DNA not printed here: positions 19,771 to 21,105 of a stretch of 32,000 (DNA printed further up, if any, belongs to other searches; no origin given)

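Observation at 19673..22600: Operon of two paralogous radical SAM/SPASM enzymes flanking a PqqD-like protein: a RiPP-style maturation system with no assignable product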

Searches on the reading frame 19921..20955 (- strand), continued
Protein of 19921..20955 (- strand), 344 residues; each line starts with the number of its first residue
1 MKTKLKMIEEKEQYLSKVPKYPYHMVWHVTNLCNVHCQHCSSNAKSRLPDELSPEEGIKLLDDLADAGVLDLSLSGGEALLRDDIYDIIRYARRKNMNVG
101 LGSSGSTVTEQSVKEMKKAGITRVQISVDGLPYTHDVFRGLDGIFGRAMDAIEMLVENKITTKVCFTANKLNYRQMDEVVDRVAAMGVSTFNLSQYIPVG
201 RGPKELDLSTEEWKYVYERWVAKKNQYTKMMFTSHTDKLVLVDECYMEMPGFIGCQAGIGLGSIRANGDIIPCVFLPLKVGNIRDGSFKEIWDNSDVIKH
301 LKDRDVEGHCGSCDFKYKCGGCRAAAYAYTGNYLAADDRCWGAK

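Call 17: find_encoding_contigs(protein=P0024, flank=6000, max_places=2)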
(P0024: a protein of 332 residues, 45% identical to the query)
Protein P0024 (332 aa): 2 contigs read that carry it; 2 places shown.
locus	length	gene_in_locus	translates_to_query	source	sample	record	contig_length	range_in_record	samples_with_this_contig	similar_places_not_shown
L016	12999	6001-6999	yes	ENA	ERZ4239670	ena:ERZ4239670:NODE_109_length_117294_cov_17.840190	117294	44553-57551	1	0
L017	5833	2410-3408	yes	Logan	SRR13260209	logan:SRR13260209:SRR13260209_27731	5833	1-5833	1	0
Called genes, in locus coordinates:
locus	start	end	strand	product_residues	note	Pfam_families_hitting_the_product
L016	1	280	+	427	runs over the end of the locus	PF19289:PmbA_TldD_3rd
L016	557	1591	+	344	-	PF04055:Radical_SAM, PF13353:Fer4_12 (faint), PF13186:SPASM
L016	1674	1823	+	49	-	-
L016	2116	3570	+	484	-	PF01609:DDE_Tnp_1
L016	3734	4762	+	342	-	PF04055:Radical_SAM, PF13186:SPASM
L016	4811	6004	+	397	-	PF05977:MFS_3, PF07690:MFS_1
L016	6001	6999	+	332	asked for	PF04055:Radical_SAM, PF13186:SPASM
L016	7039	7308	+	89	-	-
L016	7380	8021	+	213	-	PF16861:Carbam_trans_C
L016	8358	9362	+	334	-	PF02543:Carbam_trans_N, PF00814:TsaD (faint)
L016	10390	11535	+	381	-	PF16162:KwaB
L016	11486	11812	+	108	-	-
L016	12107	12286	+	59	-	-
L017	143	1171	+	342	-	PF04055:Radical_SAM, PF13186:SPASM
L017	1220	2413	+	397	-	PF05977:MFS_3, PF07690:MFS_1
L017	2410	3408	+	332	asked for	PF04055:Radical_SAM, PF13186:SPASM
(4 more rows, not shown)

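Call 20: search_protein_families(library=ncbifam, proteins=[L009:7050-7586:+, L013:4056-4601:+, L010:3363-3578:+, L016:1674-1823:+, L007:4846-5061:+, L009:5708-6004:+, L010:7083-7355:+, L009:4604-5680:+, L009:6001-7017:+], max_evalue=0.01)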
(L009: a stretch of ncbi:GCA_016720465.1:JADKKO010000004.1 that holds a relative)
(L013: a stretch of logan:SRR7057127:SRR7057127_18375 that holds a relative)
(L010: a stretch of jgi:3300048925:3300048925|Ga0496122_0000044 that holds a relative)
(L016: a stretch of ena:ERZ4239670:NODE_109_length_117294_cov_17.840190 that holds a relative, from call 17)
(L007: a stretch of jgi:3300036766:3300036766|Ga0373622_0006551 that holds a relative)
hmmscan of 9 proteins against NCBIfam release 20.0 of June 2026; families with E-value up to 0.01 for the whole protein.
L009:7050-7586:+ (178 aa): 2 families
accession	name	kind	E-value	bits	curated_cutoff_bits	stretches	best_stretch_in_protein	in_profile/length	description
NF006089.0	PRK08241.1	subfamily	0.00072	18.7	240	1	3-93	213-295/343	RNA polymerase subunit sigma-70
TIGR02960.1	SigX5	hypoth_equivalog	0.005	16.1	264.75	1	5-99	202-286/322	RNA polymerase sigma-70 factor, TIGR02960 family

L013:4056-4601:+ (181 aa): 0 families

L010:3363-3578:+ (71 aa): 0 families

L016:1674-1823:+ (49 aa): 0 families

L007:4846-5061:+ (71 aa): 0 families

L009:5708-6004:+ (98 aa): 2 families
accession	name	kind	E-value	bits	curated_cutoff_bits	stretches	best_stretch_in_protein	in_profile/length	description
TIGR04248.1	SCM_PqqD_rel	equivalog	2.3e-05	24.5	100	1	23-90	13-80/84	SynChlorMet cassette protein ScmD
TIGR04353.1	PqqD_rel_X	equivalog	4.7e-05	24.3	35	1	26-92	5-74/74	HPr-rel-A system PqqD family peptide chaperone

L010:7083-7355:+ (90 aa): 1 family
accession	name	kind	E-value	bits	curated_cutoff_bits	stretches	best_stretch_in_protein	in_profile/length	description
TIGR04248.1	SCM_PqqD_rel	equivalog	0.00017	21.7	100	1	15-84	9-78/84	SynChlorMet cassette protein ScmD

L009:4604-5680:+ (358 aa): 70 families (the best 25 are shown)
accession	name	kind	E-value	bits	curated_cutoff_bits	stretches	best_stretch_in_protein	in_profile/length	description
TIGR04055.1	rSAM_NirJ2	equivalog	4.8e-58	197.2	500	1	16-338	2-323/326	putative heme d1 biosynthesis radical SAM protein NirJ2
TIGR04545.1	rSAM_ahbD_hemeb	equivalog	7.7e-57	193.2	500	2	16-211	2-198/339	heme b synthase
TIGR04053.2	TIGR04053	equivalog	3.1e-55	187.9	395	2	11-212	5-208/366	TIGR04053 family radical SAM/SPASM domain-containing protein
TIGR04303.1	GeoRSP_rSAM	equivalog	8.9e-50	170.1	400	1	11-338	2-325/325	GeoRSP system radical SAM/SPASM protein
TIGR04051.1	rSAM_NirJ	equivalog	1.6e-46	158.9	515.45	2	16-198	4-184/354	heme d1 biosynthesis radical SAM protein NirJ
TIGR04546.1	rSAM_ahbC_deAc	equivalog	2.7e-46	158.1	650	2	8-197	34-220/390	12,18-didecarboxysiroheme deacetylase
TIGR03962.1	mycofact_rSAM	equivalog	1.3e-42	146.2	265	1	10-340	8-334/339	mycofactocin radical SAM maturase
TIGR04347.1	pseudo_SAM_Halo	equivalog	1.4e-42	146.4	525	2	16-196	40-218/390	TIGR04347 family pseudo-SAM/SPASM protein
TIGR04054.1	rSAM_NirJ1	equivalog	3.6e-40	137.8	650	2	16-197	38-217/387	putative heme d1 biosynthesis radical SAM protein NirJ1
TIGR02109.1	PQQ_syn_pqqE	equivalog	1.3e-35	123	381.35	1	9-342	2-335/358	pyrroloquinoline quinone biosynthesis protein PqqE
TIGR04340.1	rSAM_ACGX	hypoth_equivalog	1.3e-34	120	400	1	17-338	6-338/341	radical SAM/SPASM domain protein, ACGX system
NF045574.1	sacti_mat_StsB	exception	1.9e-31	109.5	625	1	16-325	98-402/466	StsB family radical SAM/SPASM domain sactipeptide maturase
TIGR04133.1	rSAM_w_lipo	hypoth_equivalog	2e-31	109.2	425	1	15-317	25-329/350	TIGR04133 family radical SAM/SPASM protein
TIGR04250.1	SCM_rSAM_ScmE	equivalog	1.5e-30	106.3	400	2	16-195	5-186/358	SynChlorMet cassette radical SAM/SPASM protein ScmE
TIGR03913.1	rad_SAM_trio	equivalog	3.9e-29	101.4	591.75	1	12-337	17-352/477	GDL motif peptide-associated radical SAM/SPASM maturase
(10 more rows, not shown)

L009:6001-7017:+ (338 aa): 67 families (the best 25 are shown)
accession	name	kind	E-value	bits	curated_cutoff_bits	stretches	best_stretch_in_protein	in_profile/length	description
TIGR04055.1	rSAM_NirJ2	equivalog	2.2e-58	198.4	500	1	20-336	3-322/326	putative heme d1 biosynthesis radical SAM protein NirJ2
TIGR04545.1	rSAM_ahbD_hemeb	equivalog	1.4e-57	195.7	500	2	20-211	3-198/339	heme b synthase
TIGR04053.2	TIGR04053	equivalog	4.6e-57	193.9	395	2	15-213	6-209/366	TIGR04053 family radical SAM/SPASM domain-containing protein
TIGR04303.1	GeoRSP_rSAM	equivalog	2.7e-46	158.6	400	1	15-337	3-325/325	GeoRSP system radical SAM/SPASM protein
TIGR04054.1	rSAM_NirJ1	equivalog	5e-46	157.1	650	1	19-338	38-382/387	putative heme d1 biosynthesis radical SAM protein NirJ1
TIGR04051.1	rSAM_NirJ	equivalog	4.5e-45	154.1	515.45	2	19-217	4-201/354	heme d1 biosynthesis radical SAM protein NirJ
TIGR04347.1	pseudo_SAM_Halo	equivalog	1e-41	143.5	525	2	19-217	40-241/390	TIGR04347 family pseudo-SAM/SPASM protein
TIGR04546.1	rSAM_ahbC_deAc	equivalog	1.2e-41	142.9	650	2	19-212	41-237/390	12,18-didecarboxysiroheme deacetylase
TIGR03962.1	mycofact_rSAM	equivalog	9.2e-40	136.8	265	1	15-330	10-324/339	mycofactocin radical SAM maturase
TIGR04340.1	rSAM_ACGX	hypoth_equivalog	6.4e-38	130.8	400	1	17-337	3-338/341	radical SAM/SPASM domain protein, ACGX system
NF050035.1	rSAM_WgK_link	exception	2.9e-35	121.9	650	2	23-213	15-208/367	radical SAM/SPASM peptide maturase WgkB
TIGR04133.1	rSAM_w_lipo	hypoth_equivalog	2e-34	119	425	1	19-319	26-331/350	TIGR04133 family radical SAM/SPASM protein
TIGR03913.1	rad_SAM_trio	equivalog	4e-34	117.8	591.75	1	14-164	16-166/477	GDL motif peptide-associated radical SAM/SPASM maturase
NF045574.1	sacti_mat_StsB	exception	1.9e-32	112.7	625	1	22-330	101-407/466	StsB family radical SAM/SPASM domain sactipeptide maturase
TIGR04103.1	rSAM_nif11_3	equivalog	4e-30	104.8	725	1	18-291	6-291/412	nif11-class peptide radical SAM maturase 3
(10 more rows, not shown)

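Call 21: search_protein_families(library=pfam, proteins=[L009:7050-7586:+, L013:4056-4601:+, L015:7070-7639:+, L010:3363-3578:+, L016:1674-1823:+, L007:4846-5061:+, L009:5708-6004:+, L010:7083-7355:+, L007:3507-3815:+], max_evalue=0.1)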
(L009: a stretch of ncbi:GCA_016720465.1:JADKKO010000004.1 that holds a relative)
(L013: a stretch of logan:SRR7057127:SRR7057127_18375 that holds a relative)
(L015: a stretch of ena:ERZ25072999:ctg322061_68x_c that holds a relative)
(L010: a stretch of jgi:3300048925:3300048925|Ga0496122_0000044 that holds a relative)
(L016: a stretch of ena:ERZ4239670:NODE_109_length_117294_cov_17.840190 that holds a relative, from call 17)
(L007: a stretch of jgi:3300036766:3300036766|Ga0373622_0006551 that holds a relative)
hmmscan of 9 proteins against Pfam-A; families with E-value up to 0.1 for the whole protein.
L009:7050-7586:+ (178 aa): 2 families
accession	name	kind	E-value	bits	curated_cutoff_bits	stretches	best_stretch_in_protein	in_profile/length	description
PF12680.13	SnoaL_2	-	3.2e-07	31.3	27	1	25-141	10-100/102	SnoaL-like domain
PF13577.12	SnoaL_4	-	0.007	16.8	24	1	27-71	21-62/126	SnoaL-like domain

L013:4056-4601:+ (181 aa): 1 family
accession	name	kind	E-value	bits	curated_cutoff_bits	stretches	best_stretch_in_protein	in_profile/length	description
PF12680.13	SnoaL_2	-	1.9e-05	25.6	27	1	99-143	56-101/102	SnoaL-like domain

L015:7070-7639:+ (189 aa): 1 family
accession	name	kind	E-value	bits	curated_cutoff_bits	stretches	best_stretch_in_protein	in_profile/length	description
PF12680.13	SnoaL_2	-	5e-08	33.9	27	1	102-153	49-101/102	SnoaL-like domain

L010:3363-3578:+ (71 aa): 0 families

L016:1674-1823:+ (49 aa): 0 families

L007:4846-5061:+ (71 aa): 0 families

L009:5708-6004:+ (98 aa): 2 families
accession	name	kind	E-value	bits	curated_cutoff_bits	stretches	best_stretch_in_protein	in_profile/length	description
PF05402.18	PqqD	-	8.2e-09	36.1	23.4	1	28-91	4-67/67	Coenzyme PQQ synthesis protein D (PqqD)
PF23322.1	PPIase_AIP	-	0.098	13.3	27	0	2-41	107-145/155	AH receptor-interacting protein, N-terminal FKBP-type PPIase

L010:7083-7355:+ (90 aa): 4 families
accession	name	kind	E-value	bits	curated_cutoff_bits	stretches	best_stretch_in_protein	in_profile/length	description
PF25771.1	CC_CEP152-bind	-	0.02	14.9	21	1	65-81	9-25/36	CEP63/DEUP1, CEP152 binding coiled coil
PF06019.16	Phage_30_8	-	0.032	14.6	25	1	21-76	54-111/124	Phage GP30.8 protein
PF05402.18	PqqD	-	0.053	14.3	23.4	1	23-87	4-67/67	Coenzyme PQQ synthesis protein D (PqqD)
PF20212.3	DUF6572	-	0.078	13.7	27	0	68-90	38-60/106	Family of unknown function (DUF6572)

L007:3507-3815:+ (102 aa): 1 family
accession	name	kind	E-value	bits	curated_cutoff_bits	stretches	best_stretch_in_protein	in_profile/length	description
PF05402.18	PqqD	-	6.5e-05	23.6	23.4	1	27-91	4-67/67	Coenzyme PQQ synthesis protein D (PqqD)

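Call 27: find_related_loci(query=A2, collection=genome_contigs, flank=8000)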
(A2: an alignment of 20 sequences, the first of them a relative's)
Query A2 (344 aa) in genome_contigs; peptide patterns used: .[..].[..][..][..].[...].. (x = any residue, [..] = any of these).
38 stretches matched a pattern; 31 encode a relative of the query (tblastn E <= 1e-3); 31 distinct loci.
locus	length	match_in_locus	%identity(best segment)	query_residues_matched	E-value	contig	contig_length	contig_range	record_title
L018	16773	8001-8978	50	18-341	2e-112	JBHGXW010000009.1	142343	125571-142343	MAG: Paenibacillaceae bacterium isolate N2OR2_T1.20 N2OR2_T1_k141_23295, whole genome shotgun sequence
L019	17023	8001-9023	47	3-341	4e-109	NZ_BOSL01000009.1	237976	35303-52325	Paenibacillus vini strain J42TS3 sequence09, whole genome shotgun sequence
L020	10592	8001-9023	46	3-341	2e-107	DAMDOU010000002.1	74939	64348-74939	MAG TPA_asm: Paenibacillus sp. isolate CTOTU50677 NODE_92_length_74939_cov_7.999599, whole genome shotgun sequence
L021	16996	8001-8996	48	12-341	2e-107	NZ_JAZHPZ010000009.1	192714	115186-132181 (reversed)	Paenibacillus haidiansis strain M1 Scaffold9, whole genome shotgun sequence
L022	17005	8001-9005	47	9-341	2e-107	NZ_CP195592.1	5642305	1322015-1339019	Paenibacillus sp. DYY-L-2 chromosome, complete genome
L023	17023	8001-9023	46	3-341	2e-107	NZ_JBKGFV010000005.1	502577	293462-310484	Fontibacillus sp. BL9 Contig5, whole genome shotgun sequence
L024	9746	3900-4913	45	6-341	2e-105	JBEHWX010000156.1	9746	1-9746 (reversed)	MAG: Bacteroidota bacterium isolate ES1.bin.100 NODE_6608_length_9746_cov_7.173318, whole genome shotgun sequence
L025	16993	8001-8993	48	13-341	4e-104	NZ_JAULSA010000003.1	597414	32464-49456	Saccharibacillus sp. CPCC 101409 Scaffold3, whole genome shotgun sequence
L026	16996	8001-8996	47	12-341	5e-104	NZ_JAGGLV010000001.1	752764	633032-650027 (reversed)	Paenibacillus silagei strain DSM 101953 Ga0454155_01, whole genome shotgun sequence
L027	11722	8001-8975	47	19-341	7e-104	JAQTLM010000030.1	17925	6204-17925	MAG: Gallionella sp. isolate STA_17 NODE_5980_length_17925_cov_171.880942_Sandtown_A, whole genome shotgun sequence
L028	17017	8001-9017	46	5-341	1e-102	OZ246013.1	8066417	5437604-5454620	MAG: Saprospiraceae bacterium isolate e1f2261a-3454-464d-be59-2565730905ce genome assembly, chromosome: 1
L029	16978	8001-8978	48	18-341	2e-101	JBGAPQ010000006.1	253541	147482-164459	MAG: Chitinophagaceae bacterium isolate MAG_MBR_AS.16 MBRAS-16_NODE_6_length_253541_cov_20.715506, whole genome shotgun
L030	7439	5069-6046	48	18-341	5e-101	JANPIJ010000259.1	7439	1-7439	MAG: Ferruginibacter sp. isolate VAR_61_metabat_90 VAR_61_k141_1312908, whole genome shotgun sequence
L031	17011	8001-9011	43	7-341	4e-95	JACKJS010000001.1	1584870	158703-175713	MAG: Hyphomicrobiaceae bacterium isolate HK-STAS-PROT-45 HK-STAS-PROT-45_1, whole genome shotgun sequence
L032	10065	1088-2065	45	18-341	1e-94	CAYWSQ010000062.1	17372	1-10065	MAG TPA_asm: uncultured Flavisolibacter sp. isolate SRP323723_co1_17 genome assembly, contig: NODE_2711_length_17372_cov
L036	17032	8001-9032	39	1-341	3e-86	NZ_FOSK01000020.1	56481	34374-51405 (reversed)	Pseudovibrio ascidiaceicola strain DSM 16392, whole genome shotgun sequence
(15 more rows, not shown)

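Call 43: search_solved_structures(query=window:19921-20955:-, max_evalue=0.00001)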
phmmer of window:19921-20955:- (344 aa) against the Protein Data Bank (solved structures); distinct sequences matched with E-value up to 0.00001: 7.
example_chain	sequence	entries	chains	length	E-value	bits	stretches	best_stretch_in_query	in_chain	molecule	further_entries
6efn_A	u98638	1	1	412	3.6e-30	108.3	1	22-294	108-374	Sporulation killing factor maturation protein SkfB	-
6c8v_A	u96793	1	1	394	9.8e-14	54.2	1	19-340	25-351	Coenzyme PQQ synthesis protein E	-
7vob_C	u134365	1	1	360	2.2e-11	46.5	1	29-194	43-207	Cytosylglucuronate decarboxylase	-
7voc_C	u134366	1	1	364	2.2e-11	46.5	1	29-194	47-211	Cytosylglucuronate decarboxylase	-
8wm2_A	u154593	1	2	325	2.9e-09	39.5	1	23-144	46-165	Fe-S radical SAM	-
5v1q_A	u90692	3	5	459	1e-06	31.1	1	18-323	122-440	Radical SAM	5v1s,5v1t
7tol_A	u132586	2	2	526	9.6e-06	27.9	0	28-132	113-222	glycerol dibiphytanyl glycerol tetraether - macrocyclic archaeol synthase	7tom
